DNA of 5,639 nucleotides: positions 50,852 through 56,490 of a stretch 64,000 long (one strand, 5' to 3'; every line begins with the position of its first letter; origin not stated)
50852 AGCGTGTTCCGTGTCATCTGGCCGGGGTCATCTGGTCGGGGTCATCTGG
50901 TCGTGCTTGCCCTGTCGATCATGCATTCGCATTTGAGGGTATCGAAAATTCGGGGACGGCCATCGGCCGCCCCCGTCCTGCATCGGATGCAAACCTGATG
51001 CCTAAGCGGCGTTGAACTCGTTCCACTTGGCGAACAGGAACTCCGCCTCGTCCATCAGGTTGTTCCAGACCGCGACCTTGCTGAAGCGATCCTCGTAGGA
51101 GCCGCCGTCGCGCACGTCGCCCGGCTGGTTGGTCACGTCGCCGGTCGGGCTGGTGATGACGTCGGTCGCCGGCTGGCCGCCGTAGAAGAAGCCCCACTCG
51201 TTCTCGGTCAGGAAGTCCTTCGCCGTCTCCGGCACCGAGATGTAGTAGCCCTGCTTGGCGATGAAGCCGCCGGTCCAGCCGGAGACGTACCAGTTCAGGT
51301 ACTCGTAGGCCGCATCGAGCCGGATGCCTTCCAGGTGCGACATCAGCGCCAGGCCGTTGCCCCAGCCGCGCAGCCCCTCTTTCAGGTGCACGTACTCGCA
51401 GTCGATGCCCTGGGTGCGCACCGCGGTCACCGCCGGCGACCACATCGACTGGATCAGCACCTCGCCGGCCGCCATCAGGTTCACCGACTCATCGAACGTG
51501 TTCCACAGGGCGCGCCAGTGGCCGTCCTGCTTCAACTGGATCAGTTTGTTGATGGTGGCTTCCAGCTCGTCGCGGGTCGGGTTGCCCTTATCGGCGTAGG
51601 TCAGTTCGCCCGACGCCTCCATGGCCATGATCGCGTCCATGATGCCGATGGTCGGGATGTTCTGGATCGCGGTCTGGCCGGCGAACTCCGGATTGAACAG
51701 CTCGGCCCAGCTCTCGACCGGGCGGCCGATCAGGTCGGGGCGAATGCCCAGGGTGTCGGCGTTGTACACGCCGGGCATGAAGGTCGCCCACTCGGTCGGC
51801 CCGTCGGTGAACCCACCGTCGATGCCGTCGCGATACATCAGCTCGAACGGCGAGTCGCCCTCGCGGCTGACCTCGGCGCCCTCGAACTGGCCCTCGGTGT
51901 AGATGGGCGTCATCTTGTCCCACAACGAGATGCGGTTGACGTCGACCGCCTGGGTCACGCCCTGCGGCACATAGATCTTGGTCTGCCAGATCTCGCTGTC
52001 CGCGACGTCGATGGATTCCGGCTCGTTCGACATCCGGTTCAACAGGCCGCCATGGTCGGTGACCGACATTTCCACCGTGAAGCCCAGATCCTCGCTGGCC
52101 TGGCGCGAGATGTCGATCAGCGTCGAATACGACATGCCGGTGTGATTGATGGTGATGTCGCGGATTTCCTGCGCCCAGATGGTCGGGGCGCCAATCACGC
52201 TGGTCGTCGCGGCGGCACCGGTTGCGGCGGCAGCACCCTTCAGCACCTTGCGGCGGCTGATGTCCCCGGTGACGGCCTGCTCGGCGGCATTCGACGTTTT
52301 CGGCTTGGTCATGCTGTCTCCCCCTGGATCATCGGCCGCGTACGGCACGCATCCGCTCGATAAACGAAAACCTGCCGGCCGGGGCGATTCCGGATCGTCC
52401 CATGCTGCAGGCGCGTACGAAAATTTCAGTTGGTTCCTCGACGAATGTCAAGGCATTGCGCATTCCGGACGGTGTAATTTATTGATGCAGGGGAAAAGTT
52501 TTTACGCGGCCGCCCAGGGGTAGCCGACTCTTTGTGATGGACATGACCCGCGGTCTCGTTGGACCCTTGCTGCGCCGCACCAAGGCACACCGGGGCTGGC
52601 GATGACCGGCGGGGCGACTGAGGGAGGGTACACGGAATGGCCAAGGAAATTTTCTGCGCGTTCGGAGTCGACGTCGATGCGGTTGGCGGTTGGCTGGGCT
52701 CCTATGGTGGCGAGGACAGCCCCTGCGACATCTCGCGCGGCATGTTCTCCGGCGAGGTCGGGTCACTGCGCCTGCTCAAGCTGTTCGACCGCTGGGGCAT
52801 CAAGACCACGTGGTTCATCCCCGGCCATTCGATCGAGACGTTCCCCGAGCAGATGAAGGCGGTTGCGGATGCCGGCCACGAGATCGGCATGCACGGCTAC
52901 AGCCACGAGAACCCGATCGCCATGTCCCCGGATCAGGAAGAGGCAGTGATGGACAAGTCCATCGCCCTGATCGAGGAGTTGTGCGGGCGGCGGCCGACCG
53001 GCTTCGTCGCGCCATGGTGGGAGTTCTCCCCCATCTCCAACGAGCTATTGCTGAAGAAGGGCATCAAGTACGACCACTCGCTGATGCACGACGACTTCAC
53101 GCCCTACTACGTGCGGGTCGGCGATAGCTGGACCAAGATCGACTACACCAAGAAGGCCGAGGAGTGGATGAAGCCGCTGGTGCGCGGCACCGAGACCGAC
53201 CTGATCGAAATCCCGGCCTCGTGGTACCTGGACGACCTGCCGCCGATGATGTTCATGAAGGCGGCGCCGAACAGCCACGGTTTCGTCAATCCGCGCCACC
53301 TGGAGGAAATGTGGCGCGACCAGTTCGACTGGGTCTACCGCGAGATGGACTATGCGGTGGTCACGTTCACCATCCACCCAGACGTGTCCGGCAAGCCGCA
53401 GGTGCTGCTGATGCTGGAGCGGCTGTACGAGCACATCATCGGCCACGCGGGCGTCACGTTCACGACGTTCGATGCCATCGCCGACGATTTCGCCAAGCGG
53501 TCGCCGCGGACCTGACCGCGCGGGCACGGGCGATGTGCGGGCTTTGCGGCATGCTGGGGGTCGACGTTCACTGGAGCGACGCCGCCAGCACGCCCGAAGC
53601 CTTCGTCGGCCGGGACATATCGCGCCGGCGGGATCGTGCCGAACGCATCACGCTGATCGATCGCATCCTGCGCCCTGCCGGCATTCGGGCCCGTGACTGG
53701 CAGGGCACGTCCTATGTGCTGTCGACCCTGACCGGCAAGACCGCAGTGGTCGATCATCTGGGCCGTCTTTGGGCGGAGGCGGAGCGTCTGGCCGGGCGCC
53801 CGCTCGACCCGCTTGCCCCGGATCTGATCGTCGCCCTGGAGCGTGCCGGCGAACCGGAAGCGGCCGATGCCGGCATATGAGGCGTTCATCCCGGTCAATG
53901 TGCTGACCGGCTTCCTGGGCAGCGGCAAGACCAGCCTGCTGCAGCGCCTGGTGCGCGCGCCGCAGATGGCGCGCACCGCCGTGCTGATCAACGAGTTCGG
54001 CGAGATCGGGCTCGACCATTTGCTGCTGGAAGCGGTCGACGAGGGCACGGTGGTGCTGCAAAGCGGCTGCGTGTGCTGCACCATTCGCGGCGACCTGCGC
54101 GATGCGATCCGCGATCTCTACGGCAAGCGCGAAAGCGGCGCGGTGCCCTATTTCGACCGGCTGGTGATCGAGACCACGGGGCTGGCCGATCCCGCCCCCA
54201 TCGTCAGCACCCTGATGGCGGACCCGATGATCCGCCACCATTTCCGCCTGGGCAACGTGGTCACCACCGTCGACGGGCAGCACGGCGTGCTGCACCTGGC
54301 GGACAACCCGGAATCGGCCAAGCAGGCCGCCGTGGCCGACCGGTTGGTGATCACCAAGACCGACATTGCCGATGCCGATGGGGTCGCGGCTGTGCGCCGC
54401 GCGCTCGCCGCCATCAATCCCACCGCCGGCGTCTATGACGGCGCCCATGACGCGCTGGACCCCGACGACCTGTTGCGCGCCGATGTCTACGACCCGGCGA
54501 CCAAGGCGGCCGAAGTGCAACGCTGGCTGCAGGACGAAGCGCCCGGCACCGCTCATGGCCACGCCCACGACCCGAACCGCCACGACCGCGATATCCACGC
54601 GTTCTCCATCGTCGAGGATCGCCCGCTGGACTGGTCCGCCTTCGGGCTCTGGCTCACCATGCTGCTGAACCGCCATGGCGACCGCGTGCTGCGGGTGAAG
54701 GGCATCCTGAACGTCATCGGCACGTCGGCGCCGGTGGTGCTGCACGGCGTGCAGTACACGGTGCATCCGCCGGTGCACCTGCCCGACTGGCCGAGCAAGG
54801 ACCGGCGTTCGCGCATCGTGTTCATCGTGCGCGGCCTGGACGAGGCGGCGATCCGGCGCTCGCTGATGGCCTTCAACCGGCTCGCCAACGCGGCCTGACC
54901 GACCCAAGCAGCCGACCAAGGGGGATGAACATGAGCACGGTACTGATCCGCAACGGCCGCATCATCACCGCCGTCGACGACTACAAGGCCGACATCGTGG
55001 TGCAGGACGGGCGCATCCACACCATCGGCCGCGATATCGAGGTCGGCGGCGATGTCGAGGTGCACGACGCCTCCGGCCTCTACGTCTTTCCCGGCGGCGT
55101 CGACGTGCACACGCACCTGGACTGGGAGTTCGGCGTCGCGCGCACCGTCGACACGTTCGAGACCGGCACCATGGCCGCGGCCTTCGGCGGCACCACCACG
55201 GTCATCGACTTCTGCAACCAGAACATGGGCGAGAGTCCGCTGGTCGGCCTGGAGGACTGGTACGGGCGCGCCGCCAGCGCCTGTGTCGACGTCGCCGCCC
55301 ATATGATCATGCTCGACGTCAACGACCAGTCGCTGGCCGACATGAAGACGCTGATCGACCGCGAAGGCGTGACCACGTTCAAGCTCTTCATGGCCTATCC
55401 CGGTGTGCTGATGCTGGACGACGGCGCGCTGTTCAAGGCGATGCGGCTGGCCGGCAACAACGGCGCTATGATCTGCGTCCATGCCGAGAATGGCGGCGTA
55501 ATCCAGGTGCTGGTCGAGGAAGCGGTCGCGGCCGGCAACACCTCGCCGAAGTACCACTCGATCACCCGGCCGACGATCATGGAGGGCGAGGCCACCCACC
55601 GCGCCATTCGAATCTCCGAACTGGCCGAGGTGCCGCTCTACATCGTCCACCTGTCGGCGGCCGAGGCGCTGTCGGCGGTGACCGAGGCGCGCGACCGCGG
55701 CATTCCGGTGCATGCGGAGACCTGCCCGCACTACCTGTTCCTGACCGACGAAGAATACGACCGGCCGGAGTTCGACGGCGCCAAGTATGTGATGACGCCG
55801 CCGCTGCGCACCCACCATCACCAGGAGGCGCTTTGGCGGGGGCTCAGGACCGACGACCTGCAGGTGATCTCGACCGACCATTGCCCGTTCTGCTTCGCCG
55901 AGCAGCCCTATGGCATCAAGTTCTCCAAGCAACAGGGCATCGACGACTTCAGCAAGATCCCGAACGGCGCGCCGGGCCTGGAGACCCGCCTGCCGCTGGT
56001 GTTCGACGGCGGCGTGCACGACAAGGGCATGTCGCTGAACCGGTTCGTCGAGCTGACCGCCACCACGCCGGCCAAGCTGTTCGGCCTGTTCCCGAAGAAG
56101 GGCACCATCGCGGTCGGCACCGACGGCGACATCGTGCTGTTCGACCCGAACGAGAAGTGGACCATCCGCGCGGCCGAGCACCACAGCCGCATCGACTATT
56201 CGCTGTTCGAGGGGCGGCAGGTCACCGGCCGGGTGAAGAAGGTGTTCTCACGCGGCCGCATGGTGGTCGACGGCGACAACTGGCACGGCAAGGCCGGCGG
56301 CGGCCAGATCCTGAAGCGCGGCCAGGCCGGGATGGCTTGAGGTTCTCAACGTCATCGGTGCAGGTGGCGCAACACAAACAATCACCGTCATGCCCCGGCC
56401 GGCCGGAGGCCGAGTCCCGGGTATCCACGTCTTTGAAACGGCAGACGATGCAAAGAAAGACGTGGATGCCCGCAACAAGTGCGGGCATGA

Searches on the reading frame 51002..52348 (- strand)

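Call 15: search_protein_families(library=pfam, proteins=[window:51002-52348:-], max_evalue=0.001)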
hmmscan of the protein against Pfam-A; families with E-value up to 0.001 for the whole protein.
window:51002-52348:- (448 aa): 2 families
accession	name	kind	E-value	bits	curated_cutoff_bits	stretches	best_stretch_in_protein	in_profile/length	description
PF13416.11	SBP_bac_8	-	4.9e-16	59.8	27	1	89-356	11-245/279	Bacterial extracellular solute-binding protein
PF10518.14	TAT_signal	-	0.00015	21.9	22.7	1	29-48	1-20/21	TAT (twin-arginine translocation) pathway signal sequence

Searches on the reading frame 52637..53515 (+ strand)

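Call 15: search_protein_families(library=pfam, proteins=[window:52637-53515:+], max_evalue=0.001)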
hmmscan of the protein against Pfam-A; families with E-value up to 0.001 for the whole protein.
window:52637-53515:+ (292 aa): 2 families
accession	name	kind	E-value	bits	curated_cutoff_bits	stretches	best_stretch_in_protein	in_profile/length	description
PF01522.26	Polysacc_deac_1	-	2.6e-17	63.4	23.1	1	45-144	23-122/124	Polysaccharide deacetylase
PF10096.14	DUF2334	-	3.1e-08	33.9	26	1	67-186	53-154/203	Uncharacterized protein conserved in bacteria (DUF2334)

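Call 68: search_protein_families(library=ncbifam, proteins=[window:52637-53515:+], max_evalue=0.00001)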
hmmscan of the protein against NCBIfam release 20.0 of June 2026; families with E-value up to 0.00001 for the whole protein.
window:52637-53515:+ (292 aa): 6 families
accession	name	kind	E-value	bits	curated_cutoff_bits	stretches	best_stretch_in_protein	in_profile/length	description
TIGR03212.1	uraD_N-term-dom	equivalog_domain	5.6e-22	78.1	424.6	1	41-176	77-211/297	allantoinase PuuE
TIGR03006.1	pepcterm_polyde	equivalog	4.5e-17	62.1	276.2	1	45-152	38-148/272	XrtA system polysaccharide deacetylase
TIGR02764.1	spore_ybaN_pdaB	equivalog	8.2e-13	48.5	237.4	1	45-131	23-109/191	polysaccharide deacetylase family sporulation protein PdaB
NF045821.1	PgAcgDacpgdA1_Bac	equivalog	1.5e-10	40.4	400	1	45-126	105-186/282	peptidoglycan-N-acetylglucosamine deacetylase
TIGR02873.1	spore_ylxY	hypoth_equivalog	6.1e-09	35.5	391.5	1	45-127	102-184/268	probable sporulation protein, polysaccharide deacetylase family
NF045822.1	PgAcgDacpgdA2_Bac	equivalog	1.1e-06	28.1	400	1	46-126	87-167/274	peptidoglycan-N-acetylglucosamine deacetylase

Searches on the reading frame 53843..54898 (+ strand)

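Call 15: search_protein_families(library=pfam, proteins=[window:53843-54898:+], max_evalue=0.001)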
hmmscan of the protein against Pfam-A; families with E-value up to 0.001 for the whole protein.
window:53843-54898:+ (351 aa): 2 families
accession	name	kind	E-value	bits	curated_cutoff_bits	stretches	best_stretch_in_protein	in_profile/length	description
PF02492.25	cobW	-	4.4e-43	147.4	20.7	1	17-197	1-178/180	CobW/HypB/UreG, nucleotide-binding domain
PF07683.19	CobW_C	-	1.7e-24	85.9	22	1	251-344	1-93/94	Cobalamin synthesis protein cobW C-terminal domain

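Call 68: search_protein_families(library=ncbifam, proteins=[window:53843-54898:+], max_evalue=0.00001)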
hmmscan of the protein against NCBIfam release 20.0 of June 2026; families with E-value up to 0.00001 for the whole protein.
window:53843-54898:+ (351 aa): 4 families
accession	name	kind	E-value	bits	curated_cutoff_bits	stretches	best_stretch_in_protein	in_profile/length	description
NF008578.0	PRK11537.1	equivalog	2e-50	171.8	361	1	16-343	4-315/318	GTPase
TIGR02475.1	CobW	equivalog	1.1e-38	133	332.1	2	16-146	4-134/342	cobalamin biosynthesis protein CobW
NF038288.1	chaper_GTP_ZigA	equivalog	2.7e-33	115.4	600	2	16-146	1-136/390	zinc metallochaperone GTPase ZigA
NF041053.1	CobW_rel_Se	equivalog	1.3e-11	44.5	180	1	21-190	6-171/195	CobW-related selenoprotein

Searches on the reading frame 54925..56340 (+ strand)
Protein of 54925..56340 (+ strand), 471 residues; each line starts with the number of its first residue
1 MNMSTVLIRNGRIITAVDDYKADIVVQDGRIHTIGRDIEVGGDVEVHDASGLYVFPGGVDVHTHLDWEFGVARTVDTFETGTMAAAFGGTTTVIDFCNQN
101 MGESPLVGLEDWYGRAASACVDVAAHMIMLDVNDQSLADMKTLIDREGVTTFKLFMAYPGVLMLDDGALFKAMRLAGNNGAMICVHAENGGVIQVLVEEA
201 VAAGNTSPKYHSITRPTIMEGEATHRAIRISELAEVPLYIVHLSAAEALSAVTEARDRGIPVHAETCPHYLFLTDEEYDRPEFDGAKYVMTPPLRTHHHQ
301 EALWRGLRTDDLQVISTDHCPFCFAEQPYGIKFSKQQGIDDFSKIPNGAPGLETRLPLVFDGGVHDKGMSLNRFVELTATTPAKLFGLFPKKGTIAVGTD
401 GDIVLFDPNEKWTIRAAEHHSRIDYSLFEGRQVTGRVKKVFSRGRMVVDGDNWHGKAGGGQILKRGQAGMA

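Call 15: search_protein_families(library=pfam, proteins=[window:54925-56340:+], max_evalue=0.001)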
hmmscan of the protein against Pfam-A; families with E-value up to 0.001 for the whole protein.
window:54925-56340:+ (471 aa): 2 families
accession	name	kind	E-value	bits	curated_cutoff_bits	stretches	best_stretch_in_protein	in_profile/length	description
PF01979.26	Amidohydro_1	-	1e-22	81.3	25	1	53-447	1-345/345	Amidohydrolase family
PF07969.17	Amidohydro_3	-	4.8e-18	66.3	29.7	2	366-433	404-471/472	Amidohydrolase family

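Call 68: search_protein_families(library=ncbifam, proteins=[window:54925-56340:+], max_evalue=0.00001)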
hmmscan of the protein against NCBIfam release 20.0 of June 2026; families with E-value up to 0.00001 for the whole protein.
window:54925-56340:+ (471 aa): 54 families (the best 25 are shown)
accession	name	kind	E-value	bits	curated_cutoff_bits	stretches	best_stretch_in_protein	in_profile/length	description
TIGR02033.1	D-hydantoinase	equivalog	1.2e-171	571.7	393.25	1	6-465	1-454/454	dihydropyrimidinase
NF009941.0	PRK13404.1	subfamily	3.2e-148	494.3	647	1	6-468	6-464/478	dihydropyrimidinase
NF004839.0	PRK06189.1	equivalog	2.6e-84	283.4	631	1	5-464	4-446/451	allantoinase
TIGR03178.1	allantoinase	equivalog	6.9e-84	282.2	357.85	1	6-463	2-439/441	allantoinase AllB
NF058539.1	ergo_uti2_ErtD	equivalog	4.2e-73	246.8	650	1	8-464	5-446/449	hydantoin-5-propionate amidohydrolase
NF002668.0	PRK02382.1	equivalog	5e-72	243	452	1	2-465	2-428/436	dihydroorotase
NF005960.0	PRK08044.1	equivalog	4.5e-66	223.4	688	1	5-466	4-451/453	allantoinase AllB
TIGR00857.1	pyrC_multi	subfamily_domain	2.1e-65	221.3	279.05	1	21-448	5-409/412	dihydroorotase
NF006559.0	PRK09060.1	equivalog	5.8e-62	209.4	482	1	5-460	6-434/444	dihydroorotase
NF005751.0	PRK07575.1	equivalog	2e-60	204.5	529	1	3-452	2-424/440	dihydroorotase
NF058538.1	ergo_util_ErtD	equivalog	8.6e-58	196.2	600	1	10-464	6-445/446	hydantoin-5-propionate amidohydrolase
NF006839.0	PRK09357.1-4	equivalog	8.8e-57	192.6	576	1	6-448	2-420/422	dihydroorotase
NF006837.0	PRK09357.1-2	equivalog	1.4e-55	188.7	575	1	6-449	3-423/428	dihydroorotase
NF006688.0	PRK09236.1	equivalog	5.2e-53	180.4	535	1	3-459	1-437/444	dihydroorotase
NF006836.0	PRK09357.1-1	equivalog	4.9e-51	173.8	538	1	4-449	2-425/432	dihydroorotase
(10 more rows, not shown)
